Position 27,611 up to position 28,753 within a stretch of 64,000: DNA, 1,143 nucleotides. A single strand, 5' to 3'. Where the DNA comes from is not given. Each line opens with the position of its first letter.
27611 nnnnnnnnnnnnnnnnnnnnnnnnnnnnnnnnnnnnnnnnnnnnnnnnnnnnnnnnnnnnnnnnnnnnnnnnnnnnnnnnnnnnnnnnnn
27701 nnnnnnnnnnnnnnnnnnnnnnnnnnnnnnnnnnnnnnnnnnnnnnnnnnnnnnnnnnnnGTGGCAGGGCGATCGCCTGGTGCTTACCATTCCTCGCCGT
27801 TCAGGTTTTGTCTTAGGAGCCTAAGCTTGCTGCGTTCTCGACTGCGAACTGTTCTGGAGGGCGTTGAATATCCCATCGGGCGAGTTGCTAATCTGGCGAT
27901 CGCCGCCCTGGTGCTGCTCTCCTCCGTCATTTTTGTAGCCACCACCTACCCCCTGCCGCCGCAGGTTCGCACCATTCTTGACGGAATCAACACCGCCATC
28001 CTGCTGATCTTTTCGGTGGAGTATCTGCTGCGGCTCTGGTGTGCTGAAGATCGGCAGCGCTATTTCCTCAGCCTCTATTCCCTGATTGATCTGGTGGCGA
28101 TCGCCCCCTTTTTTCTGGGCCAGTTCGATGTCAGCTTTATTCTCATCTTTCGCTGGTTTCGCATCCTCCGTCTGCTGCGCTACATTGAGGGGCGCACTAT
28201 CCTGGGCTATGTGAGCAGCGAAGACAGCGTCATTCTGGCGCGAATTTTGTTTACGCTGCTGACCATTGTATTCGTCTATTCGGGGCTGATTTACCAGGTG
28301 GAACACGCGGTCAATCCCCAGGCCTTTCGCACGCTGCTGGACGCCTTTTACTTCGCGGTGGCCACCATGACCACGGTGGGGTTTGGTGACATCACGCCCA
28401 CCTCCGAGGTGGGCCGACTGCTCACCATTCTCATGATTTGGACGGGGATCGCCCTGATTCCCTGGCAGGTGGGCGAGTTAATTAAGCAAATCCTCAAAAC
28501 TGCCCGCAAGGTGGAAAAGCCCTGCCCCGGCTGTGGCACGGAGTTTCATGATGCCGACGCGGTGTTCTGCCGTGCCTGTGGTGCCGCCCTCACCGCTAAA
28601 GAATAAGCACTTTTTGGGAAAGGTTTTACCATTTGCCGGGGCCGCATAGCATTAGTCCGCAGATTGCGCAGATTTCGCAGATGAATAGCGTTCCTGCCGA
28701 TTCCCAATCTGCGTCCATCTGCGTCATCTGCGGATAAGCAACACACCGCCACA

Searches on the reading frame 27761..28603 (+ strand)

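Call 8: search_protein_families(library=pfam, proteins=[window:27761-28603:+], max_evalue=0.001)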
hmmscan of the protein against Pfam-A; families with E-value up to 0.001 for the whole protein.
window:27761-28603:+ (281 aa): 4 families
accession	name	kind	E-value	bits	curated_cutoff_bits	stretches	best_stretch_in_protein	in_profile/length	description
PF00520.37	Ion_trans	-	3e-28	99.1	25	1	42-233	3-222/241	Ion transport protein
PF07885.22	Ion_trans_2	-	4.1e-17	62.3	22.5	1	167-244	3-77/79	Ion channel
PF13248.11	Zn_ribbon_3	-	0.00015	21.6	27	1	252-275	2-24/26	zinc-ribbon domain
PF14446.12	Prok-RING_1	-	0.00021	21.6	29.1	1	250-275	2-28/54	Prokaryotic RING finger family 1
